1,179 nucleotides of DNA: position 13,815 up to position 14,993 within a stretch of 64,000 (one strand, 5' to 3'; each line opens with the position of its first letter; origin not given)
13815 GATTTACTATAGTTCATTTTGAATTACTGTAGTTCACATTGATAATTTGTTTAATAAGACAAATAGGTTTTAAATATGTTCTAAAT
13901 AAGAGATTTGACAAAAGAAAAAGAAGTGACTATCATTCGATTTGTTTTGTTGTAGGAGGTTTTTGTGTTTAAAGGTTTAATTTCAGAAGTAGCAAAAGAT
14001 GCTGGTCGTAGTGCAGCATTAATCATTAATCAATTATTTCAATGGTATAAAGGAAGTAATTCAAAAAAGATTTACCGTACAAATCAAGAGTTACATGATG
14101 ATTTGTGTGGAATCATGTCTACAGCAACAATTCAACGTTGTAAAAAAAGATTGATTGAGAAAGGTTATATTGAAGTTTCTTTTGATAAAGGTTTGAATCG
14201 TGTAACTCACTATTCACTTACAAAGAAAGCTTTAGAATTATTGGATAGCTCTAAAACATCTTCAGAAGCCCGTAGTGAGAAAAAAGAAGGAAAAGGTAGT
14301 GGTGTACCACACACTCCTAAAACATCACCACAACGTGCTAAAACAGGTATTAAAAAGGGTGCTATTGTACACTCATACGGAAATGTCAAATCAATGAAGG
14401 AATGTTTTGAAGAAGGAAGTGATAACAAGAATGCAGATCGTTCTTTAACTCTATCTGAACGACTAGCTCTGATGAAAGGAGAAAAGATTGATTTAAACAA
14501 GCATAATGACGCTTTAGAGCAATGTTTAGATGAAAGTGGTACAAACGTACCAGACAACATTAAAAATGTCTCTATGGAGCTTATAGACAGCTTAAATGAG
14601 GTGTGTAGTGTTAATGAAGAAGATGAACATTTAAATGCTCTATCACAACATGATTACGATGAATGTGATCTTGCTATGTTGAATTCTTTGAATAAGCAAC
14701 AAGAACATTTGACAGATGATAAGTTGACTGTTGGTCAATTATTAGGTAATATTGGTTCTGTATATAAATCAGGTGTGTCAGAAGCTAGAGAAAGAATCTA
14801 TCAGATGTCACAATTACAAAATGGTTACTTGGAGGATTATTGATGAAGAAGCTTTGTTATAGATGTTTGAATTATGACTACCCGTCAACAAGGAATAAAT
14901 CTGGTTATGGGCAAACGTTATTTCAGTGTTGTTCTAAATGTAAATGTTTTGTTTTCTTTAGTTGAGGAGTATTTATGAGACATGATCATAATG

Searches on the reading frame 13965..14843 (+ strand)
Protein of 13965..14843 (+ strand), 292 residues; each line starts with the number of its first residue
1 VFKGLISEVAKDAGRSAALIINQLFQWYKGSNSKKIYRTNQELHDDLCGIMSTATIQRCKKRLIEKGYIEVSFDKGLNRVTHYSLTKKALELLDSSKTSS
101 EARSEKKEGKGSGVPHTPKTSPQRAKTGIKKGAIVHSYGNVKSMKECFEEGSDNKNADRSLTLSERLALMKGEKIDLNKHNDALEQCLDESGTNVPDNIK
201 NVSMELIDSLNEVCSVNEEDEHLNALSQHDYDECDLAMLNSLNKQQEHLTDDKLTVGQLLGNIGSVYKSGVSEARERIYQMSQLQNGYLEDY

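Call 18: search_protein_families(library=pfam, proteins=[window:13965-14843:+], max_evalue=0.01)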
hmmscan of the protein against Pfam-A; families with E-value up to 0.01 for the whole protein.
window:13965-14843:+ (292 aa): 0 families

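Call 19: search_protein_families(library=phrogs, proteins=[window:13965-14843:+], max_evalue=0.001)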
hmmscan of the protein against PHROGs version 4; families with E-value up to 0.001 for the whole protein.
window:13965-14843:+ (292 aa): 7 families
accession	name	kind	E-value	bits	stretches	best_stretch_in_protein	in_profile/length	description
phrog_20659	-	unknown function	1.5e-35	124.1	1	1-235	3-221/264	-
phrog_428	-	DNA, RNA and nucleotide metabolism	6.3e-10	39.8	1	18-214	112-245/455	replication initiation protein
phrog_6493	-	DNA, RNA and nucleotide metabolism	1.4e-07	32.1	1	8-127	17-137/261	DnaD-like helicase loader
phrog_678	-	DNA, RNA and nucleotide metabolism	3.6e-07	31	1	17-147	56-182/346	replication initiation O-like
phrog_270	-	DNA, RNA and nucleotide metabolism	3.6e-07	30.9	1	33-150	63-181/383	replication initiation protein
phrog_11046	-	transcription regulation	4.7e-05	24.2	1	30-88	23-72/94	transcriptional regulator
phrog_11233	-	DNA, RNA and nucleotide metabolism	0.00025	21.5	1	47-149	56-162/297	replication initiation protein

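Call 35: search_dna_similar(query=window:13965-14843:+, collection=phages, mode=protein, max_rows=40, max_evalue=0.001)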
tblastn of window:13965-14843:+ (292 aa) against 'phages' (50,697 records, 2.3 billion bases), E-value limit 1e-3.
Records with a match: 40; places in all: 40; records where one place covers at least 80% of the query: 8.
Best place of each record, by identity: 90-95% 1; 80-90% 1; 60-80% 4; <60% 34.
By first word of the organism name: Acinetobacter 40.
By host as written in the record: Acinetobacter baumannii 16; - 5; Acinetobacter baumannii YMC13/03/R2096 2; Acinetobacter baumannii Paris-B09 2; Acinetobacter sp. 2; Acinetobacter baumannii Acb8/09 2; Acinetobacter baumannii NIPH601 1; Acinetobacter baumannii AC54 1; and 9 more.
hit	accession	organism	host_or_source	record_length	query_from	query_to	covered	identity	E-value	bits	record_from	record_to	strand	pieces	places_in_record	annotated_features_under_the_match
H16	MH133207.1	Acinetobacter phage vB_AbaM_B9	Acinetobacter baumannii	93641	1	292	100%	90.8%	6e-177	547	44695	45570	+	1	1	hypothetical protein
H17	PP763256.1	Acinetobacter phage Ab3-TPeters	Acinetobacter baumannii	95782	1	292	100%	88.0%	2e-167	519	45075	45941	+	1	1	hypothetical protein (x2)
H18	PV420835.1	Acinetobacter phage phiAB441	Acinetobacter baumannii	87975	1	292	100%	74.7%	4e-141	444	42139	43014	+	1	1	hypothetical protein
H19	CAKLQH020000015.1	Acinetobacter phage MD-2021a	not known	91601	1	292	100%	72.6%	5e-133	421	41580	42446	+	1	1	Uncharacterised protein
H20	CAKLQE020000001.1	Acinetobacter phage MD-2021a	not known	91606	1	292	100%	72.6%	5e-133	421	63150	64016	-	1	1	Uncharacterised protein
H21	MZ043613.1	Acinetobacter phage TaPaz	Acinetobacter baumannii NIPH601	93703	1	292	100%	70.9%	6e-131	415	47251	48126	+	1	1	hypothetical protein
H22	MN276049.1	Acinetobacter phage BS46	Acinetobacter baumannii AC54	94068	50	292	83%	32.5%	8e-20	95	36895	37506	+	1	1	putative replication initiation protein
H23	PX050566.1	Acinetobacter phage vB_AciJM_313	Acinetobacter johnsonii CEMTC 8123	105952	1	185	63%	40.9%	2e-33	134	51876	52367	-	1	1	DNA replication protein DNAD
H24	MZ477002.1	Acinetobacter phage Phab24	Acinetobacter baumannii XH198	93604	50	292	83%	31.0%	3e-16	85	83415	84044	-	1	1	hypothetical protein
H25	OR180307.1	Acinetobacter phage P577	Acinetobacter baumannii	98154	1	184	63%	37.8%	6e-27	115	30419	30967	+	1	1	hypothetical protein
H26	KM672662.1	Acinetobacter phage YMC13/03/R2096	Acinetobacter baumannii YMC13/03/R2096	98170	1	184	63%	37.8%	6e-27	115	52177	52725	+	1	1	hypothetical protein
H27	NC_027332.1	Acinetobacter phage YMC13/03/R2096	Acinetobacter baumannii YMC13/03/R2096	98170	1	184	63%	37.8%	6e-27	115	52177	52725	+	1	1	hypothetical protein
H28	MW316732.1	Acinetobacter phage Herod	Acinetobacter baumannii strain KZ-1096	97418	1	159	54%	41.3%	7e-25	110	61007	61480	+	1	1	hypothetical protein (x2)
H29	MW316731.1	Acinetobacter phage Mithridates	Acinetobacter baumannii strain LUH 5533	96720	1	127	43%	46.6%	1e-26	115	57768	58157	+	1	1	hypothetical protein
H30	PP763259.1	Acinetobacter phage Ab15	Acinetobacter baumannii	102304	1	127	43%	45.8%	2e-25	111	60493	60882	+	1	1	hypothetical protein (x2)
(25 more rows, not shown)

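Call 65: get_annotated_region(hit=H30, flank=700)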
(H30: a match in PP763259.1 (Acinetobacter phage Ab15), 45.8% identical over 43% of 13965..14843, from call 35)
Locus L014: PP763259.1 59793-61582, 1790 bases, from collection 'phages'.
description: Acinetobacter phage Ab15, complete genome.
organism: Acinetobacter phage Ab15 (NCBI taxid 3142672)
taxonomy: Viruses; Duplodnaviria; Heunggongvirae; Uroviricota; Caudoviricetes
host: Acinetobacter baumannii; source: -; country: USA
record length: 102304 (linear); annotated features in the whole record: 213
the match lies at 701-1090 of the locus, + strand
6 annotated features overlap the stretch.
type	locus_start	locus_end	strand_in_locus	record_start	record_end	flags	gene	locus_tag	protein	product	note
CDS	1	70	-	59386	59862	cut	-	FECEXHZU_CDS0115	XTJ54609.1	hypothetical protein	-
CDS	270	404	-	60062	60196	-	-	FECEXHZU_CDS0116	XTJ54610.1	hypothetical protein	-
CDS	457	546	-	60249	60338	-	-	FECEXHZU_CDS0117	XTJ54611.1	hypothetical protein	-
CDS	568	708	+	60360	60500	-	-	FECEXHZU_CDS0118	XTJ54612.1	hypothetical protein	-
CDS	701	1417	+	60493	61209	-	-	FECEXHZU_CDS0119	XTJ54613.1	hypothetical protein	-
CDS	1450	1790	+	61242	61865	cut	-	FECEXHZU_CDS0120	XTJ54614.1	hypothetical protein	-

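Call 66: get_annotated_region(hit=H22, flank=700)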
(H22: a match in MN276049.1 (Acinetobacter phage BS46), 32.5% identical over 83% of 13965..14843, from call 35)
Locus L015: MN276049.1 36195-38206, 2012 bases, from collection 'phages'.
description: Acinetobacter phage BS46, complete genome.
organism: Acinetobacter phage BS46 (NCBI taxid 2606591)
taxonomy: Viruses; Duplodnaviria; Heunggongvirae; Uroviricota; Caudoviricetes
host: Acinetobacter baumannii AC54; source: sewage; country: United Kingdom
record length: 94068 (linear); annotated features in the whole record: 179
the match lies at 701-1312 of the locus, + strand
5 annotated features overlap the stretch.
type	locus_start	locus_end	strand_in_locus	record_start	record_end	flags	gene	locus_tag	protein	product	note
CDS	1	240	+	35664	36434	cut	-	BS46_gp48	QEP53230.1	putative tail fiber protein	orf48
CDS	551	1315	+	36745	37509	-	-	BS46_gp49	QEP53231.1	putative replication initiation protein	orf49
CDS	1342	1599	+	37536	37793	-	-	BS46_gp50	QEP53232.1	hypothetical protein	orf50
CDS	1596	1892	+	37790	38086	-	-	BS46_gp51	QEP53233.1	hypothetical protein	orf51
CDS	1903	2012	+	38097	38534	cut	-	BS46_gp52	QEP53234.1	hypothetical protein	orf52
